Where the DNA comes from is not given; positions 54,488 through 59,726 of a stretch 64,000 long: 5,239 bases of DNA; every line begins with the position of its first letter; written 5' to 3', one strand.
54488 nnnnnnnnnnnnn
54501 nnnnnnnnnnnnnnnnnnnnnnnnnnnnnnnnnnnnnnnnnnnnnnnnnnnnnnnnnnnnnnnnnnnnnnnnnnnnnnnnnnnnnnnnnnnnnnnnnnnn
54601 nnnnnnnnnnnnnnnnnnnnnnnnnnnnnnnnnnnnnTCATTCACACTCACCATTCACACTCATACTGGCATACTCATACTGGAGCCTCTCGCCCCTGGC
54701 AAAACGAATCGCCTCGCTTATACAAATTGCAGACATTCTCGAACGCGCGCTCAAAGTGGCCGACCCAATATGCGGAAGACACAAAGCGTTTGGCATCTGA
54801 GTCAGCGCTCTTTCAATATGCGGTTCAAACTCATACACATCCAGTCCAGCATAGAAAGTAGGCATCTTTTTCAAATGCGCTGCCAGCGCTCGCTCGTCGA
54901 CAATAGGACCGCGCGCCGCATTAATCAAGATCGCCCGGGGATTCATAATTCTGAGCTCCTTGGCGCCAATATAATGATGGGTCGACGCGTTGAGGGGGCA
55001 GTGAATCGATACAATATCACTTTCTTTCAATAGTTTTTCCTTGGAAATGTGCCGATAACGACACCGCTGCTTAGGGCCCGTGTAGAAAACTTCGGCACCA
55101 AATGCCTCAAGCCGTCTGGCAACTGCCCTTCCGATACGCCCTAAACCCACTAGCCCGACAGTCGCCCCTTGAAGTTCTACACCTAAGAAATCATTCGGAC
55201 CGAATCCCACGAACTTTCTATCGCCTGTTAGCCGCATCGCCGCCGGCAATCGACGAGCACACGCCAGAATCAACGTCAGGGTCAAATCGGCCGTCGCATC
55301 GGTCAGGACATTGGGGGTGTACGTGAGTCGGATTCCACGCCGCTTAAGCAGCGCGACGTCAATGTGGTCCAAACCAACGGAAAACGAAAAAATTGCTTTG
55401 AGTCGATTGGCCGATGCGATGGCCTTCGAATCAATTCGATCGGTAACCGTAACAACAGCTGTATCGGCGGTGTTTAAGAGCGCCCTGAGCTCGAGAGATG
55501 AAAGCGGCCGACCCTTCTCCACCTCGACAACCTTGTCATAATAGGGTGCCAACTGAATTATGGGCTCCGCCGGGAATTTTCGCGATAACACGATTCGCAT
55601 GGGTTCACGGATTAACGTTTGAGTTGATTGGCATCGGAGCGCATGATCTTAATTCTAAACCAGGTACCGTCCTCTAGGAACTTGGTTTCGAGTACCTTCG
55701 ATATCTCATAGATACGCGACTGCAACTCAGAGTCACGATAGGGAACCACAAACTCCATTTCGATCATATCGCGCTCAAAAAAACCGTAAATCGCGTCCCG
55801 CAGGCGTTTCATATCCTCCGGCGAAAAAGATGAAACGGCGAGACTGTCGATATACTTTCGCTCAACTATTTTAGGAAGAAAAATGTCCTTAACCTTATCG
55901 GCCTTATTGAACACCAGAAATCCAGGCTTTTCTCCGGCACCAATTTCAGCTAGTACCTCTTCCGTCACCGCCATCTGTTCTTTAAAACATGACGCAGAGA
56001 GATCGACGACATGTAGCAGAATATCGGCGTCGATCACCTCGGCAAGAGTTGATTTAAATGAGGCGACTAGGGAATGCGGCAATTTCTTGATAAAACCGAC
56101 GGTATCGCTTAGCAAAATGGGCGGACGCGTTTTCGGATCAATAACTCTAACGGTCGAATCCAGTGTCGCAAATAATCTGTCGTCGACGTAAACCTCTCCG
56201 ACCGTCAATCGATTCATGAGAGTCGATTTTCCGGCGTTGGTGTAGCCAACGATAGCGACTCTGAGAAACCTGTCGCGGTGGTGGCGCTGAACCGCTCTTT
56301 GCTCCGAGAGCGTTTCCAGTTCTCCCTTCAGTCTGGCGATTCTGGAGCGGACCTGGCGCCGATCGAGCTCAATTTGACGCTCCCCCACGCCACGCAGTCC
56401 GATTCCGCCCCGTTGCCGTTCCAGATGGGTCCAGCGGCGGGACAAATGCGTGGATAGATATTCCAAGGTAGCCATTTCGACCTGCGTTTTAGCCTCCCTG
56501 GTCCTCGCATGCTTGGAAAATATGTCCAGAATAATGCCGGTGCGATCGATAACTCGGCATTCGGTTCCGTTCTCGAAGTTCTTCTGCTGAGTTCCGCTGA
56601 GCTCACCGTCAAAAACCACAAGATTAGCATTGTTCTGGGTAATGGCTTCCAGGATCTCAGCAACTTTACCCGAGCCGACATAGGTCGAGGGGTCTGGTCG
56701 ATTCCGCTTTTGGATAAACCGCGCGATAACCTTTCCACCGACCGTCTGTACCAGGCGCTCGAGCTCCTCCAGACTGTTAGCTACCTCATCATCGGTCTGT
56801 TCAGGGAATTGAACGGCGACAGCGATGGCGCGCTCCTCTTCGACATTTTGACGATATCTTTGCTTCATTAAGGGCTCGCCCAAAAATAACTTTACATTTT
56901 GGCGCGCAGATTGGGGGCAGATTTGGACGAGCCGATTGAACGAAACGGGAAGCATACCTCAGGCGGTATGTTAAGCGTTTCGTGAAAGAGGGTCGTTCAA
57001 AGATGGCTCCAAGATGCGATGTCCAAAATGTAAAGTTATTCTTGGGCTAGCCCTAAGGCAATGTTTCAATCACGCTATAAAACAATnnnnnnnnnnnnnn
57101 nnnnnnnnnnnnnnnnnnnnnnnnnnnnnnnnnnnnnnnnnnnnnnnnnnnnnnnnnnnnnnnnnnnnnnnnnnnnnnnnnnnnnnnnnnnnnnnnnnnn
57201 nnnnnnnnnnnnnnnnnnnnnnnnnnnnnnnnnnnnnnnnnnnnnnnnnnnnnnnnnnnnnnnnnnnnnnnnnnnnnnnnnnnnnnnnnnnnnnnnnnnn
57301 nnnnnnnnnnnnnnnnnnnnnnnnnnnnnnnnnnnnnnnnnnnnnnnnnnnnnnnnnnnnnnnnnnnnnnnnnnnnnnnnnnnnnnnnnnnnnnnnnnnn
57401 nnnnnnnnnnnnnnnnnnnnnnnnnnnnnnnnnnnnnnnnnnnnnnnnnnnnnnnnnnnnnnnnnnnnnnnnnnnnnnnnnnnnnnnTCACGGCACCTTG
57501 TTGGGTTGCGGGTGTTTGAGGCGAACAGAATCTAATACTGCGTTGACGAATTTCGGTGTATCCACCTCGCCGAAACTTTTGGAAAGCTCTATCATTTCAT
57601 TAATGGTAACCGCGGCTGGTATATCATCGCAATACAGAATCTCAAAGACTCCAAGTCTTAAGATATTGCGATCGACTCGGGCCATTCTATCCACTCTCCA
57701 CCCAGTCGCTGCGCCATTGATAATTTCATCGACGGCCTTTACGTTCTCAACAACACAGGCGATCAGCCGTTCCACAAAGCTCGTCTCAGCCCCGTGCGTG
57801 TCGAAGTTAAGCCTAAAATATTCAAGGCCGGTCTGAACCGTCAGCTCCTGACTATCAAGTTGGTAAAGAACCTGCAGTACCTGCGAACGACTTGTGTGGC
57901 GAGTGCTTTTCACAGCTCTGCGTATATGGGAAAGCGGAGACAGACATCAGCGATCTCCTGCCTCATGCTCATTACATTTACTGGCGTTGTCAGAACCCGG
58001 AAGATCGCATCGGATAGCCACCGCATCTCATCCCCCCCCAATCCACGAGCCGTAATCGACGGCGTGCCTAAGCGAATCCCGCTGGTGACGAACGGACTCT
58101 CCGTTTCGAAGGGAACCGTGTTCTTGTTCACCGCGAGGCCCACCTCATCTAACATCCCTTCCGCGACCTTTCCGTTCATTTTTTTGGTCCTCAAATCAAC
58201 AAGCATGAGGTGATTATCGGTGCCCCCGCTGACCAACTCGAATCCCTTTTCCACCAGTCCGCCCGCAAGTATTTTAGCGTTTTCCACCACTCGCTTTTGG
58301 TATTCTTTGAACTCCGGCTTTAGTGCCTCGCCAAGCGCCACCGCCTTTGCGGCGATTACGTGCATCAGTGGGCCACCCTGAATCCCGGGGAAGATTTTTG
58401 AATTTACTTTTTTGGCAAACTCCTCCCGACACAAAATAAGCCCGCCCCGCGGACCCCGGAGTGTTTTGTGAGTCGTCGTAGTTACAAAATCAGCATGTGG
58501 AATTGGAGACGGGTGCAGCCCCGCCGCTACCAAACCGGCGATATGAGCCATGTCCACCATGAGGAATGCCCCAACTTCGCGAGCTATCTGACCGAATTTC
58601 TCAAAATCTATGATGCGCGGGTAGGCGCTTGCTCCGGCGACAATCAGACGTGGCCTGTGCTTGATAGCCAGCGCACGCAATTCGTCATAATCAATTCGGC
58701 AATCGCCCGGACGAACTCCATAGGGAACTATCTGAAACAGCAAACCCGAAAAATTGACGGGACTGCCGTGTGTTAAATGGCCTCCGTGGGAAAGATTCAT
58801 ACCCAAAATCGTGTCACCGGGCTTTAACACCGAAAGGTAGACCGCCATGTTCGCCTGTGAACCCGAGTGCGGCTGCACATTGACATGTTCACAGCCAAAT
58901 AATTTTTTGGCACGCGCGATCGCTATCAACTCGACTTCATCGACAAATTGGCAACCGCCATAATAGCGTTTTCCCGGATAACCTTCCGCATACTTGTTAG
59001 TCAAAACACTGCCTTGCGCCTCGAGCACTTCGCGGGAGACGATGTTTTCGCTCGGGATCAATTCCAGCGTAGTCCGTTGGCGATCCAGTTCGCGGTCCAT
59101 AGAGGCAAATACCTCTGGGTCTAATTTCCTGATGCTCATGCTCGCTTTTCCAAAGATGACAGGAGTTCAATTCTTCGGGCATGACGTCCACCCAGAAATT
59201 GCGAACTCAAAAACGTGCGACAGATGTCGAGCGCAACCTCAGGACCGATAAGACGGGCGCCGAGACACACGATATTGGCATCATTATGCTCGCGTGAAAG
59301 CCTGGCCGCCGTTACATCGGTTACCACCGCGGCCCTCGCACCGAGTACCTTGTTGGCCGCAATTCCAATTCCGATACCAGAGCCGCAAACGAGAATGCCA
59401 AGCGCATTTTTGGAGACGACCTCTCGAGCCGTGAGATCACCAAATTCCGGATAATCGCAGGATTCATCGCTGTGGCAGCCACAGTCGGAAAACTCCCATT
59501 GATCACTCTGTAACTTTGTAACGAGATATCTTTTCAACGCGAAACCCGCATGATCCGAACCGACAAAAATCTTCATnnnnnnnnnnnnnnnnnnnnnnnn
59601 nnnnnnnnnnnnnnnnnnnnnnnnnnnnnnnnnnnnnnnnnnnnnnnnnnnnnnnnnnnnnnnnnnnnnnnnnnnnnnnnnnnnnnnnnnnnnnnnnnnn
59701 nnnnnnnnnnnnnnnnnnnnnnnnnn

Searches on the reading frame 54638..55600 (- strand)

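Call 8: search_protein_families(library=pfam, proteins=[window:54638-55600:-])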
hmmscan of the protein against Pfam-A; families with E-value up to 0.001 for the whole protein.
window:54638-55600:- (320 aa): 2 families
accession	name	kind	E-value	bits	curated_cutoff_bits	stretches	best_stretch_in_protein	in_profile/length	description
PF02826.25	2-Hacid_dh_C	-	7.5e-51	172.5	25.1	1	108-279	1-178/178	D-isomer specific 2-hydroxyacid dehydrogenase, NAD binding domain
PF00389.36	2-Hacid_dh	-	7.3e-24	84.4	24.6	1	23-307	17-130/134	D-isomer specific 2-hydroxyacid dehydrogenase, catalytic domain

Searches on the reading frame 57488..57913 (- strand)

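Call 49: search_protein_families(library=pfam, proteins=[window:57488-57913:-], max_evalue=0.001)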
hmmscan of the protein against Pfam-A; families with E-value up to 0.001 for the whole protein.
window:57488-57913:- (141 aa): 1 family
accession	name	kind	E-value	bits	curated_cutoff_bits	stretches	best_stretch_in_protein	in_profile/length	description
PF01029.23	NusB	-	1.3e-32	113.4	23.1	1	7-130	2-131/133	NusB family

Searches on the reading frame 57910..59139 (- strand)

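Call 49: search_protein_families(library=pfam, proteins=[window:57910-59139:-], max_evalue=0.001)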
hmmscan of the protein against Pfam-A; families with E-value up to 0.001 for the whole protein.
window:57910-59139:- (409 aa): 4 families
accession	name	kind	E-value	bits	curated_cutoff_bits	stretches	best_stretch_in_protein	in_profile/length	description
PF00464.25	SHMT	-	1.1e-172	574.6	27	1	4-378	2-398/399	Serine hydroxymethyltransferase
PF00155.27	Aminotran_1_2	-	7.1e-11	42.3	19.7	1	80-345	54-338/361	Aminotransferase class I and II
PF01212.27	Beta_elim_lyase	-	9.7e-08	32.1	27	1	75-340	39-275/288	Beta-eliminating lyase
PF00266.25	Aminotran_5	-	8.9e-05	22.1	21.5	1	92-246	69-222/371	Aminotransferase class-V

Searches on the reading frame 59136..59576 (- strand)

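Call 49: search_protein_families(library=pfam, proteins=[window:59136-59576:-], max_evalue=0.001)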
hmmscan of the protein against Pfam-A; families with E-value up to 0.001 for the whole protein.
window:59136-59576:- (146 aa): 1 family
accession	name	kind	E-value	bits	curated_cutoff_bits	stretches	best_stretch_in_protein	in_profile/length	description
PF02502.23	LacAB_rpiB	-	2.4e-51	173.8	24.7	1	3-137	1-136/138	Ribose/Galactose Isomerase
